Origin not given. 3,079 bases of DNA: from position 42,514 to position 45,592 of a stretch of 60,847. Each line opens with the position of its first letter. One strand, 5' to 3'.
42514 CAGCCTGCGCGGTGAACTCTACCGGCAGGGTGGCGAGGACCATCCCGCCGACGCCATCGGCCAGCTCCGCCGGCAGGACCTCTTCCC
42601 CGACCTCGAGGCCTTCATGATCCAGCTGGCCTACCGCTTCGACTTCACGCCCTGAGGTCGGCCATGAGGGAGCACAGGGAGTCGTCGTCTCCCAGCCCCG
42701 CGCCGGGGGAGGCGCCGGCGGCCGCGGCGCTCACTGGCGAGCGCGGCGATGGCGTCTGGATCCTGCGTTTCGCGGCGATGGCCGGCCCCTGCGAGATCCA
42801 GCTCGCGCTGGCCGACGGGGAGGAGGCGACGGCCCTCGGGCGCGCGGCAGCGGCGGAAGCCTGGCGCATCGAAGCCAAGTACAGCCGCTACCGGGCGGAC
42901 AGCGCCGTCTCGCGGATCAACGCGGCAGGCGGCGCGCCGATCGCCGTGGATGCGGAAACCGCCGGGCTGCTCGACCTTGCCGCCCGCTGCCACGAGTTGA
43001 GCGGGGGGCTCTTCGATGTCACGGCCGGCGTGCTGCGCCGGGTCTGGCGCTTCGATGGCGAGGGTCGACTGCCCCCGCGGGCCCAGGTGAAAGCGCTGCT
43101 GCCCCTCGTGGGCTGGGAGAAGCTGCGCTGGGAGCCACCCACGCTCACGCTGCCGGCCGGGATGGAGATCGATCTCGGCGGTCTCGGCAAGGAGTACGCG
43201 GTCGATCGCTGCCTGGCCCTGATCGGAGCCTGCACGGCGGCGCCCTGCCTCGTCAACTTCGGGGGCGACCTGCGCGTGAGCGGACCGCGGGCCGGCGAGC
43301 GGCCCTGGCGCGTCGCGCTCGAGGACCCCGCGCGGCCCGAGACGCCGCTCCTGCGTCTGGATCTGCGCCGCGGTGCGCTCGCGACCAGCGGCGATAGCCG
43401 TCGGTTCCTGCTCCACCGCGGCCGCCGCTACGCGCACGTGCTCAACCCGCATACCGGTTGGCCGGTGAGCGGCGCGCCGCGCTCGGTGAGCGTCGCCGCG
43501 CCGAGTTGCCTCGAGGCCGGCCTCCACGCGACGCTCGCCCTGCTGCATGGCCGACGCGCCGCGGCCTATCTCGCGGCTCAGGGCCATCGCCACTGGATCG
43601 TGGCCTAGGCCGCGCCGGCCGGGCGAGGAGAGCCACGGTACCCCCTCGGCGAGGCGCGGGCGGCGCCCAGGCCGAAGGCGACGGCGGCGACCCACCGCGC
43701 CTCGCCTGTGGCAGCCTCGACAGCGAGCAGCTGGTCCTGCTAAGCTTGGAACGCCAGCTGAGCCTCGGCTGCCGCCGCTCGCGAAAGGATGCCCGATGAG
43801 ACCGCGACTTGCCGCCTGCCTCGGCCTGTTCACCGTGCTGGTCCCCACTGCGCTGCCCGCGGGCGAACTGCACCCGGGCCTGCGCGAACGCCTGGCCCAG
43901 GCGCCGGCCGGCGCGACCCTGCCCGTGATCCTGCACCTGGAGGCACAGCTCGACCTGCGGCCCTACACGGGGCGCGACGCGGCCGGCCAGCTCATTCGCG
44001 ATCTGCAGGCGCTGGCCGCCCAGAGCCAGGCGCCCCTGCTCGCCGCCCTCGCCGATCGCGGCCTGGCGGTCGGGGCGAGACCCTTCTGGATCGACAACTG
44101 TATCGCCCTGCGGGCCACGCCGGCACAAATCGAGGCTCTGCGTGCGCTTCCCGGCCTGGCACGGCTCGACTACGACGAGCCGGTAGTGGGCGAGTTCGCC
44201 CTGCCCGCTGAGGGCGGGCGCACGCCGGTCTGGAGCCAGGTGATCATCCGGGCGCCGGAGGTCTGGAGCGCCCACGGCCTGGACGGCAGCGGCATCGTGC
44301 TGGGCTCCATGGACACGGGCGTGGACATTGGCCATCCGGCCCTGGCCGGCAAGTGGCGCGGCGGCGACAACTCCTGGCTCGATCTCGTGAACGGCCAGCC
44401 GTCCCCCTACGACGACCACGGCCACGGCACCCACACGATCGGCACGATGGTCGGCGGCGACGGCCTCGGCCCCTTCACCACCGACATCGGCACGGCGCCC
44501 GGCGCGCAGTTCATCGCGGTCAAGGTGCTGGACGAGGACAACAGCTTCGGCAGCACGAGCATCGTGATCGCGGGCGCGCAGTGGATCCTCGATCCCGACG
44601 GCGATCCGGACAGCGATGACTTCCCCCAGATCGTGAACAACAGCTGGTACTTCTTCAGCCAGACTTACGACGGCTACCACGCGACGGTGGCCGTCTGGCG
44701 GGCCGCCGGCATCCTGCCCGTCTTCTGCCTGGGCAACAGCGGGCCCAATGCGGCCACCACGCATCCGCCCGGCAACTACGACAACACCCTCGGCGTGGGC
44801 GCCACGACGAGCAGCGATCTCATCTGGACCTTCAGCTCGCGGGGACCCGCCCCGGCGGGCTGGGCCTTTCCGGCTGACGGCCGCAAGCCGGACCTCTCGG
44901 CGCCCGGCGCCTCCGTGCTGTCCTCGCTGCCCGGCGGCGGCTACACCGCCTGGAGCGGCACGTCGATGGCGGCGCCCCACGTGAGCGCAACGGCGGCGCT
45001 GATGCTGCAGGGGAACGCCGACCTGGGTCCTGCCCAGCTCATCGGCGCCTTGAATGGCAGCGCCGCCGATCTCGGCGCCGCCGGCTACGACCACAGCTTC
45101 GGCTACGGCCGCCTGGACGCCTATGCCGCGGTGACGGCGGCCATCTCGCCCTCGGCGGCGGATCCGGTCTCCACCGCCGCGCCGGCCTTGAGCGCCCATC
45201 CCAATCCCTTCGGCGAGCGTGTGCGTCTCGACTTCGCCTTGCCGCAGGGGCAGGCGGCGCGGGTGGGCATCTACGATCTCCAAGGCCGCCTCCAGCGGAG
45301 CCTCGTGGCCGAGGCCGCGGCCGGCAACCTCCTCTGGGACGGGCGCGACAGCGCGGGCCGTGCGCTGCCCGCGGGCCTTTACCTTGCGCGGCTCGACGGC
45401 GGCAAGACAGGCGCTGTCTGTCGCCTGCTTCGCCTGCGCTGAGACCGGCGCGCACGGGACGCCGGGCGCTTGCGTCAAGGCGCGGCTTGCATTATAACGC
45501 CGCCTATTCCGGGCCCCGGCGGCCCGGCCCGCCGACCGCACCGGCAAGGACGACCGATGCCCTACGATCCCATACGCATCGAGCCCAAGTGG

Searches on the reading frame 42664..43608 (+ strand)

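Call 10: search_protein_families(library=pfam, proteins=[window:42664-43608:+], max_evalue=0.00001)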
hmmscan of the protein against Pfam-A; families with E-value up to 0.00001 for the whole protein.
window:42664-43608:+ (314 aa): 1 family
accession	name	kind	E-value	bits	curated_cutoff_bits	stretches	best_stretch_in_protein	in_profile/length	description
PF02424.20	ApbE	-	1.1e-66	225.6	25.6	1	43-306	5-257/266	ApbE family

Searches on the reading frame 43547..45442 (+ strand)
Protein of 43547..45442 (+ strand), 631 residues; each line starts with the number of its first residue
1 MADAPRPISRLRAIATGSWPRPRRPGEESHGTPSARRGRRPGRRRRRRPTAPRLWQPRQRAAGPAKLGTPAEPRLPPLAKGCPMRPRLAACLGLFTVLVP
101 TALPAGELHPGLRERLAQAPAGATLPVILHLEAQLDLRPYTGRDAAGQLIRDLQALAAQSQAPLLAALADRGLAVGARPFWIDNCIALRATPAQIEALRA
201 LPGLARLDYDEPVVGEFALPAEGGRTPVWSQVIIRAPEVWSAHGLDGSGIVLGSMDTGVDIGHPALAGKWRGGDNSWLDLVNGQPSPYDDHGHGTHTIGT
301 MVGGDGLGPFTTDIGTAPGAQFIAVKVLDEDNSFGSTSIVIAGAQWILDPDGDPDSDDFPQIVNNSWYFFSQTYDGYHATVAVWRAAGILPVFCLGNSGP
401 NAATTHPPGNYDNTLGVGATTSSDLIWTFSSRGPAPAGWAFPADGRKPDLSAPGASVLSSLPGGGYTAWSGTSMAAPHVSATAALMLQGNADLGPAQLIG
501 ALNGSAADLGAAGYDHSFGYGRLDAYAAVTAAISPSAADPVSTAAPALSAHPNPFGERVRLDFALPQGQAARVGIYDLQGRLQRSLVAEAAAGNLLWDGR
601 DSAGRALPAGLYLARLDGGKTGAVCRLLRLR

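Call 22: search_protein_families(library=pfam, proteins=[window:43547-45442:+], max_evalue=0.00001)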
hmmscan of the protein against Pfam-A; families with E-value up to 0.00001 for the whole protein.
window:43547-45442:+ (631 aa): 1 family
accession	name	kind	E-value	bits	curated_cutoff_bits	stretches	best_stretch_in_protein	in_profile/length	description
PF00082.27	Peptidase_S8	-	4.2e-49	167.8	21.8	1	247-521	1-288/288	Subtilase family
